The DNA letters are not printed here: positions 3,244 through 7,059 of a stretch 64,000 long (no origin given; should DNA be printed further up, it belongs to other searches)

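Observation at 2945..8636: Compositionally distinct three-gene island encoding very acidic proteins, flanked by a promoter, a terminator and a tyrosine recombinase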

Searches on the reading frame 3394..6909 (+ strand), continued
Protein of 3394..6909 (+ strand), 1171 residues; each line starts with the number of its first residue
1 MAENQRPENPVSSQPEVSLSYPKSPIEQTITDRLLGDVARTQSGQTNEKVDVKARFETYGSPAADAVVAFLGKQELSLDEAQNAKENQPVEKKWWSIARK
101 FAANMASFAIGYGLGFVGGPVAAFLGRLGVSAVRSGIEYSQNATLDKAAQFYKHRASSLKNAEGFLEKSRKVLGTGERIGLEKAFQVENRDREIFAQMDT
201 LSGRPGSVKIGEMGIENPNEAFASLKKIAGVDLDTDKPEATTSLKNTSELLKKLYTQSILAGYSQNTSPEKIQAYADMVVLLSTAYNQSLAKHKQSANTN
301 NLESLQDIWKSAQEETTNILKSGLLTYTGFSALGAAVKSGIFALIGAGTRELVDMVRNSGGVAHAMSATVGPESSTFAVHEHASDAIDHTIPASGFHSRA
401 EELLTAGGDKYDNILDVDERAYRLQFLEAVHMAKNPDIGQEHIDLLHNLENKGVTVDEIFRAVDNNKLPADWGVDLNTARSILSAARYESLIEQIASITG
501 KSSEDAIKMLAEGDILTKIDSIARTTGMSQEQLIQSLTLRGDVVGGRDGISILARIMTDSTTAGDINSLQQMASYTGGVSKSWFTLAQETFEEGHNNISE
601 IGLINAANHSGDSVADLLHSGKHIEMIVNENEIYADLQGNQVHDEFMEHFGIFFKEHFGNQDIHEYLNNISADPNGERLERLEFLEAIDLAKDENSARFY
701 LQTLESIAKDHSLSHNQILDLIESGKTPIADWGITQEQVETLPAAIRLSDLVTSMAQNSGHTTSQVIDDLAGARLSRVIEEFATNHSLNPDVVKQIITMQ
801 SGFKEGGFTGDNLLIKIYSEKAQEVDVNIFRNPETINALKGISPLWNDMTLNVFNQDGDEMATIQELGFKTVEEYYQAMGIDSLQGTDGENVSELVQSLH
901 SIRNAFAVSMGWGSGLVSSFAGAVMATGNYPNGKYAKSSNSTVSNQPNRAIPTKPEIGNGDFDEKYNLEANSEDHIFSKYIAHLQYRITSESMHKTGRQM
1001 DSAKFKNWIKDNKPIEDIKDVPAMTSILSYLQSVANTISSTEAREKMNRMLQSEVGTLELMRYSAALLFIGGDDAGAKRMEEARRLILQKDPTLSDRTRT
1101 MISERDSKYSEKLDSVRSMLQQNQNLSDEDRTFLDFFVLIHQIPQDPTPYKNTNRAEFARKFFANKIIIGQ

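Call 69: predict_structure(alignment_id=A2)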
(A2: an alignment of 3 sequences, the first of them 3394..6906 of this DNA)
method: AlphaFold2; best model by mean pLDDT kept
length: 1171 residues; sequences in the alignment: 3
mean_pLDDT: 46.2   pTM: 0.28
mean pLDDT of the five models: 46.2, 44.5, 42.4, 42.4, 36.7
residues with pLDDT >= 90: 0; 70-90: 199; 50-70: 319; < 50: 653
segments of 3 or more residues with pLDDT < 50: 1-177, 320-420, 540-547, 574-685, 786-812, 818-987, 989-997, 1036-1043, 1143-1171
pLDDT, mean of each block of 10 residues (from residue 1): 25 23 25 30 29 31 26 24 27 24 24 22 23 23 31 36 35 43 60 77 72 66 80 74 82 70 56 67 76 58 63 56 36 25 24 23 19 21 21 33 36 35 60 67 83 79 68 75 78 80 77 65 62 61 48 78 65 41 24 22 25 28 29 27 31 32 32 29 45 64 81 77 67 67 70 63 65 52 48 42 31 49 30 28 27 28 30 32 26 23 23 20 19 21 21 26 28 29 43 44 61 67 66 50 49 64 66 65 79 61 65 66 52 54 46 41 34 23
secondary structure, 60 per line:
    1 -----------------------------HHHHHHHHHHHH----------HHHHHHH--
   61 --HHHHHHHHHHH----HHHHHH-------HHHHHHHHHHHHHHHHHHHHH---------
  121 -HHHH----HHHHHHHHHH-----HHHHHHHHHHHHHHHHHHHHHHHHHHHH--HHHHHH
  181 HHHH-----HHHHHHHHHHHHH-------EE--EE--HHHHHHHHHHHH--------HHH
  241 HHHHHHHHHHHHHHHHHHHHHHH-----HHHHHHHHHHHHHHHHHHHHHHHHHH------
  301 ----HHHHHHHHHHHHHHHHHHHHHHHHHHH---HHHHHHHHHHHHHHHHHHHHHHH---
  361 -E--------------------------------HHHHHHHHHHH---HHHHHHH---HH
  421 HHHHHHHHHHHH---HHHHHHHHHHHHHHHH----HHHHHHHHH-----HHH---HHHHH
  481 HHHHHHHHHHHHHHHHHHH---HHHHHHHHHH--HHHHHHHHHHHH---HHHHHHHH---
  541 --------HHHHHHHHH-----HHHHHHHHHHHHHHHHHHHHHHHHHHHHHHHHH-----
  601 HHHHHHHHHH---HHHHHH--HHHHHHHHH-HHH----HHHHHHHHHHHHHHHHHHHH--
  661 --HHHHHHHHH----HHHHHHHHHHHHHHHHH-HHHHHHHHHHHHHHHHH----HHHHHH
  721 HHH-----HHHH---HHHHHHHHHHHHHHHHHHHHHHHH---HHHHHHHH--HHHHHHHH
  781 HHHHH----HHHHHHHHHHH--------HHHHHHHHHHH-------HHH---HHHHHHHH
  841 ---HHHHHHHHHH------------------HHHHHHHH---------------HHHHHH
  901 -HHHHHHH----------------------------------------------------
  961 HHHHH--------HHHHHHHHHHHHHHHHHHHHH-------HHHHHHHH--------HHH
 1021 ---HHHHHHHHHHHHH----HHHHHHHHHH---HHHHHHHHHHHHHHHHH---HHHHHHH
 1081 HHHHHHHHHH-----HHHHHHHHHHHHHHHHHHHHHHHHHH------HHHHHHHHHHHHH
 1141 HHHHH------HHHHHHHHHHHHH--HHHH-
elements in order (helices of 4 or more, strands of 3 or more residues): H30-41 H52-58 H63-73 H78-83 H91-111 H122-125 H130-139 H145-172 H175-184 H190-202 H218-229 H238-263 H269-294 H305-331 H335-357 H395-405 H409-415 H419-432 H436-451 H456-464 H476-499 H503-512 H515-526 H530-537 H549-557 H563-595 H601-610 H614-619 H622-630 H639-658 H663-671 H676-692 H694-710 H715-723 H729-732 H736-759 H763-770 H773-785 H790-800 H809-819 H833-840 H844-853 H872-879 H895-900 H902-908 H961-965 H974-994 H1002-1009 H1024-1036 H1041-1050 H1054-1070 H1074-1090 H1096-1121 H1128-1145 H1152-1164 H1167-1170

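Call 75: fold_search(model_id=the predicted structure, library=pdb)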
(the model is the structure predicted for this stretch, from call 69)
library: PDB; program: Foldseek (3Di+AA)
matches with E <= 10: 176; with E <= 0.001: 0
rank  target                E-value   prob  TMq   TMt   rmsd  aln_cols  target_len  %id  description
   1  9d2a_A                8.3e-01  0.08  0.07  0.12  20.0       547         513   11  Crystal structure of (+)-sabinene synthase from Thuja plicata: condition 3 (released 2024-11-27)
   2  5es2_B                8.6e-01  0.10  0.07  0.14  23.1       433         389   11  The crystal structure of a functionally uncharacterized protein LPG0634 from Legionella pneumophila subsp. pneumophila (released 2015-12-16)
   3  8pnl_C                1.0e+00  0.05  0.05  0.10  25.9       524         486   12  Outward-open conformation of a Major Facilitator Superfamily (MFS) transporter MHAS2168, a homologue of Rv1410 from M. (released 2023-10-18)
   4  5fia_A                1.1e+00  0.08  0.07  0.14  20.3       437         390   11  Structure of the effector protein LpiR1 (Lpg0634) from Legionella pneumophila (released 2016-01-27)
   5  8vzo_A                1.1e+00  0.06  0.06  0.12  25.4       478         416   12  Cryo-EM structure of FLVCR2 in the outward-facing state with choline bound (released 2024-05-01)
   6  5oxo                  1.2e+00  0.10  0.09  0.16  22.6       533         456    9  PepTSt apo structure (released 2018-02-21)
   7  9b3m                  1.2e+00  0.08  0.06  0.14  24.0       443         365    9  NorA in inward-open conformation (NorA-BRIL fusion) (released 2024-12-11)
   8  5fia_B                1.2e+00  0.06  0.06  0.12  22.2       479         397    9  Structure of the effector protein LpiR1 (Lpg0634) from Legionella pneumophila (released 2016-01-27)
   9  8jtc                  1.3e+00  0.06  0.06  0.12  24.0       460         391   10  Human VMAT2 complex with reserpine (released 2023-11-29)
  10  9exz_A                1.3e+00  0.04  0.06  0.10  31.8       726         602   13  Efficient and scalable protein design using a relaxed sequence space (released 2024-10-16)
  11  8d2s_A                1.3e+00  0.08  0.07  0.14  22.3       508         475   10  Zebrafish MFSD2A isoform B in inward open ligand bound conformation (released 2023-05-10)
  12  7cq5_C                1.3e+00  0.06  0.07  0.10  28.1       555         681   11  Structure of the human CLCN7-OSTM1 complex with ATP (released 2020-11-11)
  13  6xr1                  1.5e+00  0.06  0.07  0.12  28.2       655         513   12  Computationally designed right-handed alpha/alpha single-chain toroid with 9 repeats (released 2021-07-14)
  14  8e4q_A                1.5e+00  0.02  0.06  0.07  35.5       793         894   11  The closed C0-state flycatcher TRPM8 structure in complex with PI(4,5)P2 (released 2022-10-26)
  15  5yck                  1.6e+00  0.07  0.07  0.15  25.9       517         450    9  Crystal structure of a MATE family protein derived from Camelina sativa at 2.3 angstrom (released 2017-09-27)
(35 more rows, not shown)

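Call 92: search_protein_families(library=padloc, proteins=[window:3394-6909:+], max_evalue=0.01)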
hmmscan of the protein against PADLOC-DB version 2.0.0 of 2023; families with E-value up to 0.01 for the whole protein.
window:3394-6909:+ (1171 aa): 1 family
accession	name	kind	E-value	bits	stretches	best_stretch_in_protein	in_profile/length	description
PDLC04414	PDC-M10B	-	0.0043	15.4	0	751-808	15-72/147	-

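Call 93: search_protein_families(library=pfam, proteins=[L002:4961-8680:+, L007:3821-5296:+, L007:5320-5928:+, L007:5921-7783:+, L007:8905-9471:+, L002:3132-3881:+], max_evalue=0.001)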
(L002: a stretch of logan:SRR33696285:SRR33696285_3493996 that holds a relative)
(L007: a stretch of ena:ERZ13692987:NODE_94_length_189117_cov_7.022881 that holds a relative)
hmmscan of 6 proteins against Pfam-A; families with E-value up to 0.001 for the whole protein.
L002:4961-8680:+ (1239 aa): 0 families

L007:3821-5296:+ (491 aa): 0 families

L007:5320-5928:+ (202 aa): 0 families

L007:5921-7783:+ (620 aa): 0 families

L007:8905-9471:+ (188 aa): 0 families

L002:3132-3881:+ (249 aa): 0 families

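Call 114: search_dna_similar(query=window:3394-6906:+, collection=plasmids, mode=protein, max_evalue=0.01, max_rows=5)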
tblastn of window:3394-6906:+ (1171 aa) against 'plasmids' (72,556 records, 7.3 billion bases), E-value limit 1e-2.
No match.

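Call 124: find_encoding_contigs(protein=P0001, flank=10000, max_places=2)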
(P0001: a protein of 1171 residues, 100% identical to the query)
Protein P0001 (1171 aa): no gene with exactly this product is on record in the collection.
